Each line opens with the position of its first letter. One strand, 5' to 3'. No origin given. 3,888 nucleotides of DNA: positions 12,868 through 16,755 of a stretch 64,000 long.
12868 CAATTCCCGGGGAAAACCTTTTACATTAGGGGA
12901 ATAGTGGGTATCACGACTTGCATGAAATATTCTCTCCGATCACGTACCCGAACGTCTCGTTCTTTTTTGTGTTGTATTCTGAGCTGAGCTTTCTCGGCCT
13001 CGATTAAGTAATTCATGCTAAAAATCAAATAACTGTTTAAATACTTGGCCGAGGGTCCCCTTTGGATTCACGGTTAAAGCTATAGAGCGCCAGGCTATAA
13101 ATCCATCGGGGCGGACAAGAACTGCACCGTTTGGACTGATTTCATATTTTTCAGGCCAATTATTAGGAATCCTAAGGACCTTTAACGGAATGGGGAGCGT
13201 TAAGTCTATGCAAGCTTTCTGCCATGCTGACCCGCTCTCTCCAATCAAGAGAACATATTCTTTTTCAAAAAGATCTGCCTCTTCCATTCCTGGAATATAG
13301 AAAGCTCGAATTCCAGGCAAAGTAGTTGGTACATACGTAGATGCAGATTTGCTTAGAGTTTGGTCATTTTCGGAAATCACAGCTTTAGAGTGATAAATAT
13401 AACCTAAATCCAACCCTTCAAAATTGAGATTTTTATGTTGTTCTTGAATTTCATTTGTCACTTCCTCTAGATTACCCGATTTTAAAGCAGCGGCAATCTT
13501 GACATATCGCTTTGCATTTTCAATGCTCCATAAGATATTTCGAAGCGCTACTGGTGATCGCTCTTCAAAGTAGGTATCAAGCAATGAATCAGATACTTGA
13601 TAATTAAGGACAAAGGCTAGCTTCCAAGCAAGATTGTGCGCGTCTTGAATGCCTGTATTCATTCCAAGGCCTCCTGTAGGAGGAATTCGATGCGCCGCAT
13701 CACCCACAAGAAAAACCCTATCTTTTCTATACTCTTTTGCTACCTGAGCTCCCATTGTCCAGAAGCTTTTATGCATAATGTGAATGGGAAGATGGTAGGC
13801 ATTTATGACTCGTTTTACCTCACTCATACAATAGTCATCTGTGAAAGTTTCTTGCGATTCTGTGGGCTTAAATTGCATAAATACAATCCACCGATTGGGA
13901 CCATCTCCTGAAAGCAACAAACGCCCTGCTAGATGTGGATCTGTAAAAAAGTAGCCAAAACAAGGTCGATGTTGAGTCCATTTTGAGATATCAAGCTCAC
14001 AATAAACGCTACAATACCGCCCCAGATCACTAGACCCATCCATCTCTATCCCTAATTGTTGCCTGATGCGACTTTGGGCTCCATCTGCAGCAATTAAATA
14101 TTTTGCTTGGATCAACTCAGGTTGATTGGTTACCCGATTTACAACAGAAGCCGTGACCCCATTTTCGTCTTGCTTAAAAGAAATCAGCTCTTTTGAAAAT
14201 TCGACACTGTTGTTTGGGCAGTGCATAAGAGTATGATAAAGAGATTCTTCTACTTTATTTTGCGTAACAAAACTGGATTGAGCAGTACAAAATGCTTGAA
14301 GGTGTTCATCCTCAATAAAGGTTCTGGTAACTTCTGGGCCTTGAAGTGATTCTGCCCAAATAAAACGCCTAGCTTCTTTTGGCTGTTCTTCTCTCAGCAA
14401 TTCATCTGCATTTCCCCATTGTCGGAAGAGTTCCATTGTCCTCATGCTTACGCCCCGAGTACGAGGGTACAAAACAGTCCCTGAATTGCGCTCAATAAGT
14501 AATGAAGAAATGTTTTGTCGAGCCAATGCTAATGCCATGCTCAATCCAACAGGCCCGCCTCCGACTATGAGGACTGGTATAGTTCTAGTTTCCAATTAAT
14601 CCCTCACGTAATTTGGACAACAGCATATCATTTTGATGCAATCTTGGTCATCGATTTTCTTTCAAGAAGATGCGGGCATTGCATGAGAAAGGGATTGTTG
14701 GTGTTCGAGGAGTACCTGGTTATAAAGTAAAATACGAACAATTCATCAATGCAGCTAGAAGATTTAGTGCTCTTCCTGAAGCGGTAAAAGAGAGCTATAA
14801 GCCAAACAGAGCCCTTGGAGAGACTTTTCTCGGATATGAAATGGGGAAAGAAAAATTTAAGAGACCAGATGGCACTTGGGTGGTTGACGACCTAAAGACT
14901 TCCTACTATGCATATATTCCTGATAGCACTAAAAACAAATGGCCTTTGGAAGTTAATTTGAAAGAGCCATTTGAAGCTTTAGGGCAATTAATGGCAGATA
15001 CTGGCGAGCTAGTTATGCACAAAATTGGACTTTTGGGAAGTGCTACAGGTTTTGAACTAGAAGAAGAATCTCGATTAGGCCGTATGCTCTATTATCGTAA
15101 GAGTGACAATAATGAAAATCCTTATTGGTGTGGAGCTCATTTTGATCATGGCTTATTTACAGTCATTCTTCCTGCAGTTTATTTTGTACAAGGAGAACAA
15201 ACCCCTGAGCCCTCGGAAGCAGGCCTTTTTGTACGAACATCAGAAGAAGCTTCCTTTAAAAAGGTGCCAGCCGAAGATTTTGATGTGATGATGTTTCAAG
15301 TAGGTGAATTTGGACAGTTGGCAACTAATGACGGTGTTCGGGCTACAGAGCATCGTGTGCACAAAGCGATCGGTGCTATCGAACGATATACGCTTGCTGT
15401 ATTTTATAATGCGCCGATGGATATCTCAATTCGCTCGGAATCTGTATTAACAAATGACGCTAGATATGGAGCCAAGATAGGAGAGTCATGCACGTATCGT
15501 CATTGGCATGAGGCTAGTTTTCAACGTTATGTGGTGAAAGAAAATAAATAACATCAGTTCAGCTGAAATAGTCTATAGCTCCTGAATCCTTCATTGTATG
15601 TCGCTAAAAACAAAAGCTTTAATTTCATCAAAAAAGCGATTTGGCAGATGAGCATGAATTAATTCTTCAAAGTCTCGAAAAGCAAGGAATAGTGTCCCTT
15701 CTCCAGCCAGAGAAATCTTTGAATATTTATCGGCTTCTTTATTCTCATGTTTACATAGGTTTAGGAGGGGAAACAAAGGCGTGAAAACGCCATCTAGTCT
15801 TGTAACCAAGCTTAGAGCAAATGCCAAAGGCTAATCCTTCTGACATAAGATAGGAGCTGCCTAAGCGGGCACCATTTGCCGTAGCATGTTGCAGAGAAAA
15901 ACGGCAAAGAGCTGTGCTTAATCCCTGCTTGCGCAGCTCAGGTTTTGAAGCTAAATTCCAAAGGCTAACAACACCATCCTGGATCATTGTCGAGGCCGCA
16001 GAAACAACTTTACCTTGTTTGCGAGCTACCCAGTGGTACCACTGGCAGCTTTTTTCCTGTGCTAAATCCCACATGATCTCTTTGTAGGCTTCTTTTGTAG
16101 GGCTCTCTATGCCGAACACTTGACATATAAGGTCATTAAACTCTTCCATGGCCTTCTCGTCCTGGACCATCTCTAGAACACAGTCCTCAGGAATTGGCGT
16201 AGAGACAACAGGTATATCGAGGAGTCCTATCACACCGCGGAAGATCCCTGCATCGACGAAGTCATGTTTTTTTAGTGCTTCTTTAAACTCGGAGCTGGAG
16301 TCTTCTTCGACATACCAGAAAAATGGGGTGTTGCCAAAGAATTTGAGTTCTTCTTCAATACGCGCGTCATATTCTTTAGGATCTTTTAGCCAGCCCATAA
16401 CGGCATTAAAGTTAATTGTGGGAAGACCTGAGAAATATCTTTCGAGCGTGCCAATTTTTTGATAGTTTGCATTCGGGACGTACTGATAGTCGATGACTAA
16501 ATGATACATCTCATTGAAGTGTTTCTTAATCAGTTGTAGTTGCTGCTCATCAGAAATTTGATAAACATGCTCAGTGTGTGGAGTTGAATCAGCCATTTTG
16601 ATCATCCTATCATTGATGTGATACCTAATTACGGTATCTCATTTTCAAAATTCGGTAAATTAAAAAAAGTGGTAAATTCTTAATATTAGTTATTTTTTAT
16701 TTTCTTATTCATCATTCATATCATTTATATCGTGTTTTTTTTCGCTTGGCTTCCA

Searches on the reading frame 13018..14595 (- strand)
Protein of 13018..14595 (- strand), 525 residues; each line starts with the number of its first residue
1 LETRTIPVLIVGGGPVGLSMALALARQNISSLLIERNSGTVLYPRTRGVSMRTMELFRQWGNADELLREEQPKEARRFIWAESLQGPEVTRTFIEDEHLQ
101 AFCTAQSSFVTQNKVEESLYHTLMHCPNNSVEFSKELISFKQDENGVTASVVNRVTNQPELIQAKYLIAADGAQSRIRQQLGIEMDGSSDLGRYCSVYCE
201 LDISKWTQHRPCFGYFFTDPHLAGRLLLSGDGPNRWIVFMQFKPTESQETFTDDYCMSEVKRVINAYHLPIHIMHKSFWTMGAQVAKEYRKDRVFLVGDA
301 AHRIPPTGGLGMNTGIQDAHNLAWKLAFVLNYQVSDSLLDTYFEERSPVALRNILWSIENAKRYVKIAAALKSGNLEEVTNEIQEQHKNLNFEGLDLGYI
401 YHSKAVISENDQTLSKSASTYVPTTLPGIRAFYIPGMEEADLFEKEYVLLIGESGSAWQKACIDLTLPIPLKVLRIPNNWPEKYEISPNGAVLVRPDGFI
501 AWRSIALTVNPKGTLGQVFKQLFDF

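Call 33: search_protein_families(library=pfam, proteins=[window:13018-14595:-], max_evalue=0.001)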
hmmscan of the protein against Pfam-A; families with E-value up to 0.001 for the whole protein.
window:13018-14595:- (525 aa): 7 families
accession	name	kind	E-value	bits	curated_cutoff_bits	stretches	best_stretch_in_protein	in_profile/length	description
PF01494.25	FAD_binding_3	-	6.4e-88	295.7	22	1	6-353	2-345/349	FAD binding domain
PF21274.3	Rng_hyd_C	-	1.1e-08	35.7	27.5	1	440-523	23-104/107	Aromatic-ring hydroxylase, C-terminal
PF01266.30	DAO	-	6.5e-07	29.6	27.9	1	8-60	2-49/353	FAD dependent oxidoreductase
PF07992.20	Pyr_redox_2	-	5.9e-05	23.1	26.1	1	8-178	3-114/291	Pyridine nucleotide-disulphide oxidoreductase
PF13738.12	Pyr_redox_3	-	8.3e-05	22.4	30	1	9-37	1-30/305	Pyridine nucleotide-disulphide oxidoreductase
PF13450.12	NAD_binding_8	-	0.0001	23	21.9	1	10-39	1-30/68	NAD(P)-binding Rossmann-like domain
PF12831.13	FAD_oxidored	-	0.00062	19.6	27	0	8-170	2-143/416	FAD dependent oxidoreductase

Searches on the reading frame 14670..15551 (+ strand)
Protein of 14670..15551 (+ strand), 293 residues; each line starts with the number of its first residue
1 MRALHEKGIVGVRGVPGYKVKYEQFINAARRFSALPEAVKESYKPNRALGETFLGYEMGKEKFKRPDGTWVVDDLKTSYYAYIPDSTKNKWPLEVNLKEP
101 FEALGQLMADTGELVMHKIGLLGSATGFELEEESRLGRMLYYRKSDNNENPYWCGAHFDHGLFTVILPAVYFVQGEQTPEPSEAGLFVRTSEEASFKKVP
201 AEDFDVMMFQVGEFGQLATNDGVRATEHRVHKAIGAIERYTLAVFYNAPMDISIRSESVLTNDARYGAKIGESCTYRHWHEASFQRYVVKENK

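Call 33: search_protein_families(library=pfam, proteins=[window:14670-15551:+], max_evalue=0.001)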
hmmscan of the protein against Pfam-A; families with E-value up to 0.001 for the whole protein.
window:14670-15551:+ (293 aa): 1 family
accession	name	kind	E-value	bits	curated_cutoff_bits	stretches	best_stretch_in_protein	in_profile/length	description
PF03171.26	2OG-FeII_Oxy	-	5.5e-06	27.1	23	1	139-247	7-100/101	2OG-Fe(II) oxygenase superfamily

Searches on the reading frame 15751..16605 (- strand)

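Call 33: search_protein_families(library=pfam, proteins=[window:15751-16605:-], max_evalue=0.001)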
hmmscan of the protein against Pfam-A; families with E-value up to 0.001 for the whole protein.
window:15751-16605:- (284 aa): 4 families
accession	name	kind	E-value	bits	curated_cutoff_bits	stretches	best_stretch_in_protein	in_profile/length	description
PF00583.31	Acetyltransf_1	-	1.1e-06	29.3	20.7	1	168-246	16-93/116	Acetyltransferase (GNAT) family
PF13527.13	Acetyltransf_9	-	1.3e-05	25.7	25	1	150-269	7-125/127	Acetyltransferase (GNAT) domain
PF13508.13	Acetyltransf_7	-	5.6e-05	23.9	27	1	190-268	4-82/84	Acetyltransferase (GNAT) domain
PF13480.13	Acetyltransf_6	-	0.00095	19.8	22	0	170-247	55-130/143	Acetyltransferase (GNAT) domain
